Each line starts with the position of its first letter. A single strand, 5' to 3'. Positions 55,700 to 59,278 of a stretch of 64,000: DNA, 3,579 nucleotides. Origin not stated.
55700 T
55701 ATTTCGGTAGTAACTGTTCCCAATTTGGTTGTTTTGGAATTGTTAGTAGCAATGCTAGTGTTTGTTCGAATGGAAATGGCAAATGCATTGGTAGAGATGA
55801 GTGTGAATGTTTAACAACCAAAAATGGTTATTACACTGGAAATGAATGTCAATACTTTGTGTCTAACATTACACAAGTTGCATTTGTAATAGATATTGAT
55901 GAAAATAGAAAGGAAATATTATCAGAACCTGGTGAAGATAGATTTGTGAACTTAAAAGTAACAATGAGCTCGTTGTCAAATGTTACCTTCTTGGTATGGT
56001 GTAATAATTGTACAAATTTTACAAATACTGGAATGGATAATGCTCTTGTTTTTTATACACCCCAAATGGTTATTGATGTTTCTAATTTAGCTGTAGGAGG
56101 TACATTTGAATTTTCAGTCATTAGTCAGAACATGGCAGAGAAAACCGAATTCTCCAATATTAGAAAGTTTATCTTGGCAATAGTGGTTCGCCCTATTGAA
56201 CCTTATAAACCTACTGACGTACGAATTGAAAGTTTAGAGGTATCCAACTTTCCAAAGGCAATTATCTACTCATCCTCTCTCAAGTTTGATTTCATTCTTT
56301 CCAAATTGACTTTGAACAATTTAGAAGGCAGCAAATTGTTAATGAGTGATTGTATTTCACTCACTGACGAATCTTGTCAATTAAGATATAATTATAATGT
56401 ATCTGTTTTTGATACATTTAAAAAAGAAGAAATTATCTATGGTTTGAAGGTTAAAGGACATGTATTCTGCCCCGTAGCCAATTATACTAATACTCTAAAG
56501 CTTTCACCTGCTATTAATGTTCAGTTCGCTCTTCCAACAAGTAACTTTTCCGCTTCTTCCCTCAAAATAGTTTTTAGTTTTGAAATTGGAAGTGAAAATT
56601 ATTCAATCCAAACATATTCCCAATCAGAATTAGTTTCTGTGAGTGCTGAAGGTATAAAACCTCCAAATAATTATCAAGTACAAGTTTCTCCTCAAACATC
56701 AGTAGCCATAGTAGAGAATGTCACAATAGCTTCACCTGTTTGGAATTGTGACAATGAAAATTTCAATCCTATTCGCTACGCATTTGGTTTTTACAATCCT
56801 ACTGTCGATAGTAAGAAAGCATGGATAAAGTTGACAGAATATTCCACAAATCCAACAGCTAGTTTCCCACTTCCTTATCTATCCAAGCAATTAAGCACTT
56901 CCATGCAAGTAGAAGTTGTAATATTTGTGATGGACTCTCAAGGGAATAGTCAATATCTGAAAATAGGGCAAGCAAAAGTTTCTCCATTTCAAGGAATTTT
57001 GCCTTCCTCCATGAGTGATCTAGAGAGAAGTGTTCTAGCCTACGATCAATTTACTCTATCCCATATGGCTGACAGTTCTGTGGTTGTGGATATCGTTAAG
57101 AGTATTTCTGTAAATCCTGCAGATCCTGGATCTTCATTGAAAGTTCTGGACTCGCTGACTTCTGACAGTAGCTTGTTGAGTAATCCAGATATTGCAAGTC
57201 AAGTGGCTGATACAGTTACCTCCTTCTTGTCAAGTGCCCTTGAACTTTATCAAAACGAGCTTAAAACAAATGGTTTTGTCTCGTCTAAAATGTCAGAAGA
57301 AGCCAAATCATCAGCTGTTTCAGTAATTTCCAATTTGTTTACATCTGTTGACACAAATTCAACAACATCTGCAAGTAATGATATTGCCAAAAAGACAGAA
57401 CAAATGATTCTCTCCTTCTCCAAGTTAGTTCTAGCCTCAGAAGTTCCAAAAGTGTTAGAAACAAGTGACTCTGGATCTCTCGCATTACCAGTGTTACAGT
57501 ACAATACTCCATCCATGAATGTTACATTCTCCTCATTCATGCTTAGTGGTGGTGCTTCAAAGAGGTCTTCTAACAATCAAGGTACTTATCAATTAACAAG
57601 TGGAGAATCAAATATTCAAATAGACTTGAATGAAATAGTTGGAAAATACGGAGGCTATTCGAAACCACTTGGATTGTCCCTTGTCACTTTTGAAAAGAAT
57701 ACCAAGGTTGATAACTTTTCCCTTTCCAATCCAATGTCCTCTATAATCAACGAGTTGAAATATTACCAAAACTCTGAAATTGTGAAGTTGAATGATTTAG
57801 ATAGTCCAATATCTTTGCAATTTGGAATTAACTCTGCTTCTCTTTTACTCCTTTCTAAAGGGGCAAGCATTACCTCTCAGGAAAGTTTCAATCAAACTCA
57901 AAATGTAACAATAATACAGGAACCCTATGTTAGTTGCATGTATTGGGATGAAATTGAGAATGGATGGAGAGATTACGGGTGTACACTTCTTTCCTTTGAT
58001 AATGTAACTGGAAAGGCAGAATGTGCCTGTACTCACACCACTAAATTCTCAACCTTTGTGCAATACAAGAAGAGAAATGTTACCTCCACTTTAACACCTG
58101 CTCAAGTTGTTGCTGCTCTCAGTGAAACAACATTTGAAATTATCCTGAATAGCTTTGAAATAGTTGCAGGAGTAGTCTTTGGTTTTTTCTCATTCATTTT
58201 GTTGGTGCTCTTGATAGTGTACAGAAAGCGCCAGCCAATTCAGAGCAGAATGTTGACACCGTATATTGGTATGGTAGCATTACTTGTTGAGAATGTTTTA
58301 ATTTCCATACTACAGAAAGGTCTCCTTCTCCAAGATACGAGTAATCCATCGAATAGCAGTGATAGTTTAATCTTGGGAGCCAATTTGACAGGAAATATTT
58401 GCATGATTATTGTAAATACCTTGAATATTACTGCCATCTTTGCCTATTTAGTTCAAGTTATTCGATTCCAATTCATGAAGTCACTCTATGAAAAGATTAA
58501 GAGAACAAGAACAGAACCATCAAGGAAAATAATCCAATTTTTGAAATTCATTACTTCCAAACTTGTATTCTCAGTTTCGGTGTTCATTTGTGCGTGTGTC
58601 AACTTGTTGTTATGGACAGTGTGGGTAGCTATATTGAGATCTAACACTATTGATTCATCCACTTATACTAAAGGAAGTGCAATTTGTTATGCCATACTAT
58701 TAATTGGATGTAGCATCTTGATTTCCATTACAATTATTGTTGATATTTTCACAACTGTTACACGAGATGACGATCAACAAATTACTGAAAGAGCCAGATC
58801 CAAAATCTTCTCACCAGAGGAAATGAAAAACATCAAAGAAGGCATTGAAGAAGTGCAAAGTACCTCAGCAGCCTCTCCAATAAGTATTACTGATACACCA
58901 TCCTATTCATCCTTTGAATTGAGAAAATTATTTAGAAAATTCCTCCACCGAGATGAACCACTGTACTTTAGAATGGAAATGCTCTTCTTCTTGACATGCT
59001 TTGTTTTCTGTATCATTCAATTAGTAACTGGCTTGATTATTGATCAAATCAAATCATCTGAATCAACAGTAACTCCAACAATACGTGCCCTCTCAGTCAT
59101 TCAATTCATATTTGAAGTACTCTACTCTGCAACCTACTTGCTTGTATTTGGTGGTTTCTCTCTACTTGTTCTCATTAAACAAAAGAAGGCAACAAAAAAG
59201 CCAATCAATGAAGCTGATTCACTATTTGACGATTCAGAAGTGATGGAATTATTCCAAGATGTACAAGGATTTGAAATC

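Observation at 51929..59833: Adhesion-GPCR-like giant receptor with a C-terminal RGS domain fused after the 7TM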

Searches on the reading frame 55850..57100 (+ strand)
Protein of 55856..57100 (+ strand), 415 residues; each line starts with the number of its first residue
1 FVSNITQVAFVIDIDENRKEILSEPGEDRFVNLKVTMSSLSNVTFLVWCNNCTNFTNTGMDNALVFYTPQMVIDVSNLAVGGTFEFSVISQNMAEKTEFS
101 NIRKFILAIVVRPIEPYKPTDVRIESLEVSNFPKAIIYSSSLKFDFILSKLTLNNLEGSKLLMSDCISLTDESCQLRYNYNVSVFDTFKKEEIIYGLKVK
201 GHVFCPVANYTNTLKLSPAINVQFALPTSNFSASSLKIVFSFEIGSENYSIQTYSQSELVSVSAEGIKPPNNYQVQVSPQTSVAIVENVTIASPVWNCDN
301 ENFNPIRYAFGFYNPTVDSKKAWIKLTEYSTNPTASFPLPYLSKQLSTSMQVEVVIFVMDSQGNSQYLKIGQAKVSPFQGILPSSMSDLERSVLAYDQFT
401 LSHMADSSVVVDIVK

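Call 50: search_protein_families(library=pfam, proteins=[window:55856-57100:+], max_evalue=1)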
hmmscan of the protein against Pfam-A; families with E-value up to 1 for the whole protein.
window:55856-57100:+ (415 aa): 1 family
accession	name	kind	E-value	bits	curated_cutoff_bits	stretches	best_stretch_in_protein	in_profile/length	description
PF21120.3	MCM_WH_arc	-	0.063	13.7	26.1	1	176-210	30-61/63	Archaeal MCM, winged-helix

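Call 73: search_solved_structures(query=window:55850-57040:+, max_evalue=10)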
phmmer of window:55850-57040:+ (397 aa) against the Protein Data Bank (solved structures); distinct sequences matched with E-value up to 10: 3.
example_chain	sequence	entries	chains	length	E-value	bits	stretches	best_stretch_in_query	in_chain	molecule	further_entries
2i6t_A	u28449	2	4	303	0.016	17.8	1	339-393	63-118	UBIQUITIN-CONJUGATING ENZYME E2-LIKE ISOFORM A | Ubiquitin-conjugating enzyme E2 variant 3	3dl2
3d0o_A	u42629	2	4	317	1.6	11.2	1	73-134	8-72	L-lactate dehydrogenase 1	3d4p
3h3j_A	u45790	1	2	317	1.6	11.2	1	73-134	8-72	L-lactate dehydrogenase 1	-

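Call 74: search_protein_families(library=ncbifam, proteins=[window:55850-57040:+], max_evalue=1)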
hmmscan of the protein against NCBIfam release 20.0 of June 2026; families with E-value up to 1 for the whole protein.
window:55850-57040:+ (397 aa): 0 families

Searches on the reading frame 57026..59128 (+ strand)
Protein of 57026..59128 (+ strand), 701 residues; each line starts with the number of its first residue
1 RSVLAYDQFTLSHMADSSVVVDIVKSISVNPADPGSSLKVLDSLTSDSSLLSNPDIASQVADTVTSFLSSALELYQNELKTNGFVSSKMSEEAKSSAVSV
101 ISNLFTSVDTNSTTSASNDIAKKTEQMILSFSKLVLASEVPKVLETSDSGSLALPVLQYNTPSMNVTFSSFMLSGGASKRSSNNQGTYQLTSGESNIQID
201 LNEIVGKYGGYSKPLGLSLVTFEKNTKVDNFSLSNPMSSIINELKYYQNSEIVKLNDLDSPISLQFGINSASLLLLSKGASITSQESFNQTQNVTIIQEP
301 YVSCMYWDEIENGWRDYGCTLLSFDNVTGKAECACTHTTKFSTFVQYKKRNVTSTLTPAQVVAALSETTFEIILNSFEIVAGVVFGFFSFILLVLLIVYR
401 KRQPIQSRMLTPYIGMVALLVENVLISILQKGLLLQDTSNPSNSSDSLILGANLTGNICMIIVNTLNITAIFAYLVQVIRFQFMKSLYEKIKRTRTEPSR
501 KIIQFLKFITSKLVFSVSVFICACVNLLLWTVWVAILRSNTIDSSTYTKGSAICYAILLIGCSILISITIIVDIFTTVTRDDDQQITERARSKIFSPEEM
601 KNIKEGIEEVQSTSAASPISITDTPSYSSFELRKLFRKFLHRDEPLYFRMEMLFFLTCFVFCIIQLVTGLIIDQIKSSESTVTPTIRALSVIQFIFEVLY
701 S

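Call 22: search_solved_structures(query=window:57026-59128:+, max_evalue=1, show_alignments=2)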
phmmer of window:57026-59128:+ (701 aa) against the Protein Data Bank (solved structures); distinct sequences matched with E-value up to 1: 3.
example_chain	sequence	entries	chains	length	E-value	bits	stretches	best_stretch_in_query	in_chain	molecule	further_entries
2dka_A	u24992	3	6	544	0.009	17.8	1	55-202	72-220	Phosphoacetylglucosamine mutase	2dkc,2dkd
8w1z_A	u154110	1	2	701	0.17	13.5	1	382-509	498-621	G-protein coupled receptors family 1 profile domain-containing protein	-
6ith_A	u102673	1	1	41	0.22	13.2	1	378-403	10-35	Syndecan-2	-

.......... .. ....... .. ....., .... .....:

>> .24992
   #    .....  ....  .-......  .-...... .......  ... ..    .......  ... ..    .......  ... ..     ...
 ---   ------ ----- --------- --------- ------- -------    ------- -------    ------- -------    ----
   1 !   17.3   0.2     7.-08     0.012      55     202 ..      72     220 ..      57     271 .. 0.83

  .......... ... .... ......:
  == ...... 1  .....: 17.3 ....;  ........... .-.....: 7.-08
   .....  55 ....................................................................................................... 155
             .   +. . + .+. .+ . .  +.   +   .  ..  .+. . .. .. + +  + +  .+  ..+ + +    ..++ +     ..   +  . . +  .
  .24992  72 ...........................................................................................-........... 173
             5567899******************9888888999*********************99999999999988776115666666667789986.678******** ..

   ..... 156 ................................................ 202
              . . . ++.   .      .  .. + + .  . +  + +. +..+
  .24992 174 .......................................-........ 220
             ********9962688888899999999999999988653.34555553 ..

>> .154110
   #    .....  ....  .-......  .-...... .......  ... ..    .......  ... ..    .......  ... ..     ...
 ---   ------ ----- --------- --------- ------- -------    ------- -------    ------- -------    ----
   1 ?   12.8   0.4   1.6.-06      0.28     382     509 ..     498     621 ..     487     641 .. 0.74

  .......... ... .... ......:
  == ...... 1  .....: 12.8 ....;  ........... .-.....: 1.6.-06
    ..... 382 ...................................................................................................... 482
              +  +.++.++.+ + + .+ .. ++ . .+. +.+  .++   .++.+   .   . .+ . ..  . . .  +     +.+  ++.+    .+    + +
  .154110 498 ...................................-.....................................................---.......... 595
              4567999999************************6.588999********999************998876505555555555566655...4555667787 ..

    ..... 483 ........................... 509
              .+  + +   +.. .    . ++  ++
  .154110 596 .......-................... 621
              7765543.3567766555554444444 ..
